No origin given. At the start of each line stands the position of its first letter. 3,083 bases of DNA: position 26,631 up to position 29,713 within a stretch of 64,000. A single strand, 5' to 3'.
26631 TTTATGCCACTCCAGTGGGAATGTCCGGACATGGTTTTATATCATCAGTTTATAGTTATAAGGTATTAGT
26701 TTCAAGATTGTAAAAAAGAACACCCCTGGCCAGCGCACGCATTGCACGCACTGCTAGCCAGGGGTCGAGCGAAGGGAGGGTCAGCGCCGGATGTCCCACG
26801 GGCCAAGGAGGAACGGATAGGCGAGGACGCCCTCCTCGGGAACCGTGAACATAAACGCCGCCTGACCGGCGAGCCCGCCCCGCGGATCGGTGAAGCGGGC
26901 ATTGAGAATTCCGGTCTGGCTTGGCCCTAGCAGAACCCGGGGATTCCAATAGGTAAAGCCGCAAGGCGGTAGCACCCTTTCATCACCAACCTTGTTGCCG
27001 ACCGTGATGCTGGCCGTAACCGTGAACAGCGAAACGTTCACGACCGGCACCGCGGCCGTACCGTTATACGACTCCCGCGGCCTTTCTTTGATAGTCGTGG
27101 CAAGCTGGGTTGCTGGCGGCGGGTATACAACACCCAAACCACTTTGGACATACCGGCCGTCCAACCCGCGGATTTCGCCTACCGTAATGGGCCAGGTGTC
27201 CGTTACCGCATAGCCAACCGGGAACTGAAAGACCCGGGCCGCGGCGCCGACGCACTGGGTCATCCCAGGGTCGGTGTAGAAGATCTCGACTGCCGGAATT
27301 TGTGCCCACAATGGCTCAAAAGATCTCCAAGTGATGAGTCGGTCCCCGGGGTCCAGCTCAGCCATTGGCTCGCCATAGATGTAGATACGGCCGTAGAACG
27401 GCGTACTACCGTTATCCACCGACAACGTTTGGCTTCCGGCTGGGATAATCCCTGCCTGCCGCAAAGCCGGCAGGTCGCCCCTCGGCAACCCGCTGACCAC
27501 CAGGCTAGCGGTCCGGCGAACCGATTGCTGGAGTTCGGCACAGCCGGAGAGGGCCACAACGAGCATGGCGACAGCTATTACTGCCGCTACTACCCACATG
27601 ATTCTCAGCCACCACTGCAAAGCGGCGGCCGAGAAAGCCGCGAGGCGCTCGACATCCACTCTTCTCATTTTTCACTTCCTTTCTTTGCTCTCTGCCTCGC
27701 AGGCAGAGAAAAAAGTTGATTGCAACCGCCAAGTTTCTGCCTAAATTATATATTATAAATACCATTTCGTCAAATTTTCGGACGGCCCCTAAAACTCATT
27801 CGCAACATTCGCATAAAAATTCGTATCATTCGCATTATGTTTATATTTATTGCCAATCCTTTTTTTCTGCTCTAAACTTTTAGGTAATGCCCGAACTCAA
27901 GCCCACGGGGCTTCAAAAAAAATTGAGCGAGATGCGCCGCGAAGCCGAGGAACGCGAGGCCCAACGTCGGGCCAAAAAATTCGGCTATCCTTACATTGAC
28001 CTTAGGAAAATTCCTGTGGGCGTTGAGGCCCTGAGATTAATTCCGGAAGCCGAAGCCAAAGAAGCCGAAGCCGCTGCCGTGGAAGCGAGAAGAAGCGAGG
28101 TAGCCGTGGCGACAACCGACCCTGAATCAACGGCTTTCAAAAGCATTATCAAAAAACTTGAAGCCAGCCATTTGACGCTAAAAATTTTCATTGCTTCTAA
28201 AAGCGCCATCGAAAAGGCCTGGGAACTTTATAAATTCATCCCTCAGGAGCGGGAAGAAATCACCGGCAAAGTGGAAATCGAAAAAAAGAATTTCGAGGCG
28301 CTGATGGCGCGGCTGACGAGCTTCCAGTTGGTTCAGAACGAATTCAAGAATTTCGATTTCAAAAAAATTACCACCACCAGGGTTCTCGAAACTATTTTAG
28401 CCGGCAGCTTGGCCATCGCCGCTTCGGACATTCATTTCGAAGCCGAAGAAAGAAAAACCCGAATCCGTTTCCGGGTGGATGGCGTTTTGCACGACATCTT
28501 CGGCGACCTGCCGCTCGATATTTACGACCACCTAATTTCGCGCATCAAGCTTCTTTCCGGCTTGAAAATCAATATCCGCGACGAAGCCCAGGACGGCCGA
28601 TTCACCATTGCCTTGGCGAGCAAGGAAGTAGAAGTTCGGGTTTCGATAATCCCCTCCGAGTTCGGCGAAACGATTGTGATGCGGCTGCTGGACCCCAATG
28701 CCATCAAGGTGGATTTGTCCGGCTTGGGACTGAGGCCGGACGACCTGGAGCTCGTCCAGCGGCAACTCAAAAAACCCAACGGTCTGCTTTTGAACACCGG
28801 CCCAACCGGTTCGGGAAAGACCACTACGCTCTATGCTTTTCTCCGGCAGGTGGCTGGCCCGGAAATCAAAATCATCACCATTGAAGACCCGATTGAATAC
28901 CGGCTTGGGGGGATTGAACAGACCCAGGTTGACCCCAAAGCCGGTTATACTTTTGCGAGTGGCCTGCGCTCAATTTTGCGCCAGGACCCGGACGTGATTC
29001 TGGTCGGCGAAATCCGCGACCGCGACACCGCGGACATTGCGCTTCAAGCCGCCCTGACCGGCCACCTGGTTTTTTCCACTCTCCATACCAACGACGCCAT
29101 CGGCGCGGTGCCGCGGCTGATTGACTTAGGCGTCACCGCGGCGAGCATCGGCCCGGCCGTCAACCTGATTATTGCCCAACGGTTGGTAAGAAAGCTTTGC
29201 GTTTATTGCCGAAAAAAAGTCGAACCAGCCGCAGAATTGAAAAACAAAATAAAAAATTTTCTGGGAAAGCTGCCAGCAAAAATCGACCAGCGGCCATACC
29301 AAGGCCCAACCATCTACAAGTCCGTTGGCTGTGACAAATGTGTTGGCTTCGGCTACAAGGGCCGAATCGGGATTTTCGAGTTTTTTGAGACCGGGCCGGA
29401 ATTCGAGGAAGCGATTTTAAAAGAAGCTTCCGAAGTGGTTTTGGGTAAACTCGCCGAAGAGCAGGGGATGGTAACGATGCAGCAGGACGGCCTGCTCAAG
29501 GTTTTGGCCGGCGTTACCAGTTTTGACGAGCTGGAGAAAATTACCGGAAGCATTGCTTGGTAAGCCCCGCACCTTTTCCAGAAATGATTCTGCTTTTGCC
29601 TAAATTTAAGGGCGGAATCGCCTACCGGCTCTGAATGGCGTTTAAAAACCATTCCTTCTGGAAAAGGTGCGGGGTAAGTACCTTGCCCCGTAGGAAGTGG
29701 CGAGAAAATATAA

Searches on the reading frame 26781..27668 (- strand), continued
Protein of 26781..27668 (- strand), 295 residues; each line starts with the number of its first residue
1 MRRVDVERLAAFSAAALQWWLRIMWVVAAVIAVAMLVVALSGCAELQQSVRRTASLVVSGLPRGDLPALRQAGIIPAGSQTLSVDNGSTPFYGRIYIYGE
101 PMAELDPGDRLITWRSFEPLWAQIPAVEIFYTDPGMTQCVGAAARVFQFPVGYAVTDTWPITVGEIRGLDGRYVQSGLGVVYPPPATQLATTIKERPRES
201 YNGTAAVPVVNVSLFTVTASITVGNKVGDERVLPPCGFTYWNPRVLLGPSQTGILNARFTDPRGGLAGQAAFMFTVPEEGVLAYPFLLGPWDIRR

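Call 44: search_protein_families(library=pfam, proteins=[L053:400-1785:+, L053:1787-2392:+, L053:2835-3650:+, L053:4890-5639:+, L053:5709-6602:-, L053:6948-8273:+, L053:8376-10061:-], max_evalue=0.01)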
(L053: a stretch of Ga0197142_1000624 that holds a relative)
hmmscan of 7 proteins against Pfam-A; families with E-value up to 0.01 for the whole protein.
L053:400-1785:+ (461 aa): 4 families
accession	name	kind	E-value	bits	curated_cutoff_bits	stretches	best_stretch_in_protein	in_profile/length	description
PF03796.21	DnaB_C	-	7.8e-100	333.9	27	1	189-448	1-255/255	DnaB-like helicase C terminal domain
PF00772.26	DnaB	-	1.1e-35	122.3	23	1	14-115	2-103/103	DnaB-like helicase N terminal domain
PF13481.12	AAA_25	-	2.7e-11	43.9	27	1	188-368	13-189/195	AAA domain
PF19355.4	DUF5932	-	0.0056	17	23.7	0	143-196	2-50/111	Family of unknown function (DUF5932)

L053:1787-2392:+ (201 aa): 4 families
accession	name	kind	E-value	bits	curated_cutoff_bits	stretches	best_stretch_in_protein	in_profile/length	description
PF13662.12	Toprim_4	-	1.4e-10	41.7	25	1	83-175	2-84/85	Toprim domain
PF21176.3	RecR_HhH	-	1.8e-10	40.9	27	1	8-50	1-43/45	RecR, helix-hairpin-helix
PF21175.2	RecR_C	-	9.6e-09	34.9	22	1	178-201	1-24/24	RecR, C-terminal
PF01751.28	Toprim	-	3.4e-07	30.8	23.1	1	83-168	1-89/96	Toprim domain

L053:2835-3650:+ (271 aa): 1 family
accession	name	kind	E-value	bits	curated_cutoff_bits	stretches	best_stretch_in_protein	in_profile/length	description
PF07963.17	N_methyl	-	1.1e-06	28.3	21.2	1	3-25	4-26/27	Prokaryotic N-terminal methylation motif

L053:4890-5639:+ (249 aa): 0 families

L053:5709-6602:- (297 aa): 4 families
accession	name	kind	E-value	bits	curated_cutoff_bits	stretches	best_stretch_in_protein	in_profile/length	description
PF00589.27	Phage_integrase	-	6.4e-41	140.4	27.1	1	111-282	3-171/172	Phage integrase family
PF02899.23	Phage_int_SAM_1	-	6.9e-13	49.1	22.3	1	9-89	1-83/83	Phage integrase, N-terminal SAM-like domain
PF13495.12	Phage_int_SAM_4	-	1.6e-10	41.7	27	1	8-88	1-81/85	Phage integrase, N-terminal SAM-like domain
PF13102.12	Phage_int_SAM_5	-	1.4e-07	32.2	22.3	1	8-95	5-92/98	Phage integrase SAM-like domain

L053:6948-8273:+ (441 aa): 1 family
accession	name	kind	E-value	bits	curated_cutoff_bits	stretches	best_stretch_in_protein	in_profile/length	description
PF13263.12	PHP_C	-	0.00096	19.1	21.3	1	212-249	16-54/56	PHP-associated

L053:8376-10061:- (561 aa): 1 family
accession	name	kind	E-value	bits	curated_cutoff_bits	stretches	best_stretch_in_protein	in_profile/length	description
PF02511.20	Thy1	-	2.6e-34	119.1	24.8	2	106-284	36-191/191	Thymidylate synthase complementing protein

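Call 45: find_related_loci(query=A3, collection=viral_contigs, flank=5000)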
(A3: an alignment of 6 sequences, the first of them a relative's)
Query A3 (244 aa) in viral_contigs; peptide patterns used: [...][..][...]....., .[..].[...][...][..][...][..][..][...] (x = any residue, [..] = any of these).
64 stretches matched a pattern, but none encodes a relative of the query by tblastn (E <= 1e-3).

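Call 46: search_dna_similar(query=window:26781-27668:-, collection=phages, mode=protein, max_evalue=0.01)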
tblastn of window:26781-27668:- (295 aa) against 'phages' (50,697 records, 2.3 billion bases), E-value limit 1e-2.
No match.

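Call 47: search_dna_similar(query=window:26781-27668:-, collection=plasmids, mode=protein, max_evalue=0.01)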
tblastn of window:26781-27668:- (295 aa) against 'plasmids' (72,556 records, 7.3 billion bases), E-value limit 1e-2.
No match.

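Call 48: find_encoding_contigs(protein=P0008, flank=5000, max_places=2)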
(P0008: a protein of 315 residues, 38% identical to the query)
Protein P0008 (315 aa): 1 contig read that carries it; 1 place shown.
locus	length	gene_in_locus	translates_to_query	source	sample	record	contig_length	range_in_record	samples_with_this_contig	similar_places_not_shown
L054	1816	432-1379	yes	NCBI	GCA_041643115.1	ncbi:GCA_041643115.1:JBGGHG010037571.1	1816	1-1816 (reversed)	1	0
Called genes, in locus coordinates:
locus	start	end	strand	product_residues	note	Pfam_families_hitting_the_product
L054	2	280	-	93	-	?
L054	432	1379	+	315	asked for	-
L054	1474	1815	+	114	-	?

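Call 49: find_encoding_contigs(protein=P0010, flank=5000, max_places=2)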
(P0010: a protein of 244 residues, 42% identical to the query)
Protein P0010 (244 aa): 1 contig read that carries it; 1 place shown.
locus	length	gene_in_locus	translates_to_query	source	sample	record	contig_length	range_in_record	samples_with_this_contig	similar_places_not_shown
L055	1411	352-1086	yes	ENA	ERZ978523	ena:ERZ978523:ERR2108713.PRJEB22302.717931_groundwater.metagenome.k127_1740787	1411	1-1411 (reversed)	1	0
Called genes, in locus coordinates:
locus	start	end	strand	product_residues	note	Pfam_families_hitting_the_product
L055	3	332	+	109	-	?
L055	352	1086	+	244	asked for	-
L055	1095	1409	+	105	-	?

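Call 50: find_encoding_contigs(protein=P0012, flank=5000, max_places=2)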
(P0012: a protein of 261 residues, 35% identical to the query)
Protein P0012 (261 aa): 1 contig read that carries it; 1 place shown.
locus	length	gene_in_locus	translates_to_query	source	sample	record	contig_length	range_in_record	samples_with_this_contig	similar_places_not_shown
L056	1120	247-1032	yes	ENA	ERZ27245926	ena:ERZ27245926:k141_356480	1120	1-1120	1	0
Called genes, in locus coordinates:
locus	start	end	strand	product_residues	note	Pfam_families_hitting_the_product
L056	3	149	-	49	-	?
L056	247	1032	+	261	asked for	-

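Call 67: find_encoding_contigs(protein=P0006, flank=5000, max_places=2)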
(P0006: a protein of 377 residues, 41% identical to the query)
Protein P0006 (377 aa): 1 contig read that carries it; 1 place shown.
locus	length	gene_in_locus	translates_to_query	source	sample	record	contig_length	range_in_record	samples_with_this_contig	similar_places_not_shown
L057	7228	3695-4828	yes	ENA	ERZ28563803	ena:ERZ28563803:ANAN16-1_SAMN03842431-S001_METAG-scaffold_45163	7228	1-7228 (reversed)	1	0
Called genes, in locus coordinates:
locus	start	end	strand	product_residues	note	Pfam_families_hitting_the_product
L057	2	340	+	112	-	?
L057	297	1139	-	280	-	PF05496:RuvB_N, PF07728:AAA_5 (weak), PF00004:AAA, PF17864:AAA_lid_4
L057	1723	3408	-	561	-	PF00437:T2SSE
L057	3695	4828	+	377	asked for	-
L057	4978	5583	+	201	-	PF20772:TACO1_YebC_N, PF01709:Transcrip_reg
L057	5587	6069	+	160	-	PF02075:RuvC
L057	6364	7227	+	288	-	?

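Call 68: find_encoding_contigs(protein=P0044, flank=5000, max_places=2)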
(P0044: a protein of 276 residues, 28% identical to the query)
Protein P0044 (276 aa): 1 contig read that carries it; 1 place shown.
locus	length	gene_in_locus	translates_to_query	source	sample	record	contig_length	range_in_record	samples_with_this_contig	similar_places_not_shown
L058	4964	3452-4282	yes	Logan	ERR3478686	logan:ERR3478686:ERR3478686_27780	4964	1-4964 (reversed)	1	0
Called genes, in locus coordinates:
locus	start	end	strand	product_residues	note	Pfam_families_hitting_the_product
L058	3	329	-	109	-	?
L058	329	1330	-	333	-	PF05496:RuvB_N, PF07728:AAA_5, PF00004:AAA, PF17864:AAA_lid_4, PF05491:WHD_RuvB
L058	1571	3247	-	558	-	PF00437:T2SSE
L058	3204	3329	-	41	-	-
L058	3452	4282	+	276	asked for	-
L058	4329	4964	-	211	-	?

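Call 69: find_encoding_contigs(protein=P0022, flank=5000, max_places=2)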
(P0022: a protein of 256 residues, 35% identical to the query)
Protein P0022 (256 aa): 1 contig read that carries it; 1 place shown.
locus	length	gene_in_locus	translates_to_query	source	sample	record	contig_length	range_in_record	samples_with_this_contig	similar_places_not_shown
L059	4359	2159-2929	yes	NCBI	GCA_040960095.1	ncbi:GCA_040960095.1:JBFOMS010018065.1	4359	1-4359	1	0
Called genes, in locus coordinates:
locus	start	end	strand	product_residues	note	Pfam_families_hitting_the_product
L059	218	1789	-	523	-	PF00437:T2SSE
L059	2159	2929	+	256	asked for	-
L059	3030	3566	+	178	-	PF20772:TACO1_YebC_N, PF01709:Transcrip_reg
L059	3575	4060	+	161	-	PF02075:RuvC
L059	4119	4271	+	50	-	-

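Call 77: search_solved_structures(query=A1, max_evalue=1)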
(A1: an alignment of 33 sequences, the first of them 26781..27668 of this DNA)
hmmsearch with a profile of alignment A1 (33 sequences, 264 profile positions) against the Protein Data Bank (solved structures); distinct sequences matched with E-value up to 1: 5.
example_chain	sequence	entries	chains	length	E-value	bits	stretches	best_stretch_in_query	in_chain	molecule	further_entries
1u2c_A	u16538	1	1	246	0.72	12.3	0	151-210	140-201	Dystroglycan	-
5n4h_A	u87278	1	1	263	0.8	12.2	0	151-210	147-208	Dystroglycan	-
5n30_A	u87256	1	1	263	0.83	12.1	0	151-210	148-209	Dystroglycan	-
4wiq_A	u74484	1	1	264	0.85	12.1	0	151-210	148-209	Dystroglycan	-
5llk_A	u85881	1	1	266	0.93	12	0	151-210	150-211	Dystroglycan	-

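Call 78: search_protein_families(library=ncbifam, proteins=[window:26781-27668:-, P0005, P0007, P0041, L044:6769-7638:+], max_evalue=0.1)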
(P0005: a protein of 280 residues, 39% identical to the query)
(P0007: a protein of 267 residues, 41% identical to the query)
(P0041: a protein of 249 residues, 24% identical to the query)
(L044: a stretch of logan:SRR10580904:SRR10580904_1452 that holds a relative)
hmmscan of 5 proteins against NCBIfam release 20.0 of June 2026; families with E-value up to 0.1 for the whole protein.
window:26781-27668:- (295 aa): 2 families
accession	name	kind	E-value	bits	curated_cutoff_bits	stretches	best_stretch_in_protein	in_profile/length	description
NF037950.1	spanin2_1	subfamily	0.043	14.2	100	1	23-59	3-38/130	bacteriophage spanin2 family protein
NF051431.1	Rv0361_Cterm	subfamily_domain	0.055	13.7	37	1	19-71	5-60/140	Rv0361 family membrane protein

P0005 (280 aa): 0 families

P0007 (267 aa): 0 families

P0041 (249 aa): 1 family
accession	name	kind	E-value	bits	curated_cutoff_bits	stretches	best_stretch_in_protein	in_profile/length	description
NF052318.1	T9SS_sortase_N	equivalog_domain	0.047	13.8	40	1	1-29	1-30/140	type IX secretion system sortase PorU, long form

L044:6769-7638:+ (289 aa): 3 families
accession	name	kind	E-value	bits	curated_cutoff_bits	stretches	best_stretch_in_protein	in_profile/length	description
TIGR01128.2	holA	equivalog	2.3e-26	92.9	80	1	19-255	1-243/316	DNA polymerase III subunit delta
NF006302.0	PRK08487.1-5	equivalog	3.1e-07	30.3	296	1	16-229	14-221/323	DNA polymerase III subunit delta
NF006301.0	PRK08487.1-4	equivalog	0.00012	21.6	485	1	19-222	18-214/330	DNA polymerase III subunit delta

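Call 88: search_protein_families(library=pfam, proteins=[L051:1-672:-, L051:3232-3639:+], max_evalue=0.01)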
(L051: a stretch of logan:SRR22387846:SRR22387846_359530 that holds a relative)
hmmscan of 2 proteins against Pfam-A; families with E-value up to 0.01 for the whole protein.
L051:1-672:- (224 aa): 2 families
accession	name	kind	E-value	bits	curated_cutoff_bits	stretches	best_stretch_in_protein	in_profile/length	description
PF03030.21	H_PPase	-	1.6e-83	281.9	29.7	1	12-224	2-219/645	Inorganic H+ pyrophosphatase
PF13273.12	DUF4064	-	0.0011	19.6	32.1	0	78-155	12-89/102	Protein of unknown function (DUF4064)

L051:3232-3639:+ (135 aa): 1 family
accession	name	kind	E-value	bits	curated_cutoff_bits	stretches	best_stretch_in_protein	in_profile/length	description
PF01797.21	Y1_Tnp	-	4.8e-34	117.5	23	1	11-131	3-121/121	Transposase IS200 like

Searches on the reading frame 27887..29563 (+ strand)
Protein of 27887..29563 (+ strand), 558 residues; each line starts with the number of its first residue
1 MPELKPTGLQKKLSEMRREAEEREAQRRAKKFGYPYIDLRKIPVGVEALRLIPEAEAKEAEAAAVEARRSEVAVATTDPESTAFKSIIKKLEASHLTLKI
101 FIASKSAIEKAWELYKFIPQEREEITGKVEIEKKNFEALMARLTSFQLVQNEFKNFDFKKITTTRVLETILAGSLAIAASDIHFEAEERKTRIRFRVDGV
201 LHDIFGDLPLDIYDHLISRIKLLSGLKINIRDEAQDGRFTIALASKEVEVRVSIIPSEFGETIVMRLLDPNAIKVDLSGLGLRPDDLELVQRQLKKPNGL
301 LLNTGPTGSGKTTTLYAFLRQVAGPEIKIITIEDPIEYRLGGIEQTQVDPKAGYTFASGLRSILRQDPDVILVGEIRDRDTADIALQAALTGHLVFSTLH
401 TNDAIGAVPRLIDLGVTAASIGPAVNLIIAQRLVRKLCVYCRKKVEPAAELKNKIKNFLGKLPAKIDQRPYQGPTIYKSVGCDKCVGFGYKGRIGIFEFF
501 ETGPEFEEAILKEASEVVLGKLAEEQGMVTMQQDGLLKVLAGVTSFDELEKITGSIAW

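Call 6: search_protein_families(library=pfam, proteins=[window:27887-29563:+], max_evalue=0.1)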
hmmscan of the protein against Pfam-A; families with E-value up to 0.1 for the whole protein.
window:27887-29563:+ (558 aa): 8 families
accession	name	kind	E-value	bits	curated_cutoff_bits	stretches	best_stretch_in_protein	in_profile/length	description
PF00437.27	T2SSE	-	5.6e-120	400.8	24.9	1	164-550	9-369/370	Type II/IV secretion system protein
PF05157.20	MshEN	-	7.3e-09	35.9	23.1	1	32-114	1-82/90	MshEN domain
PF25199.1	nSTAND_NTPase5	-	0.002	18.4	34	1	293-342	36-86/145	Novel STAND NTPase 5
PF13401.12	AAA_22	-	0.018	15.8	27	1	298-326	5-35/130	AAA domain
PF20720.3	nSTAND3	-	0.019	15.1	27.2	1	292-335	12-54/155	Novel STAND NTPase 3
PF13604.12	AAA_30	-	0.024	14.8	27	1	285-322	5-42/191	AAA domain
PF13191.12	AAA_16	-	0.041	14.8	32.6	0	297-327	24-53/167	AAA ATPase domain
PF16796.11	Microtub_bd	-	0.089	13.1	27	0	289-317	82-110/155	Microtubule binding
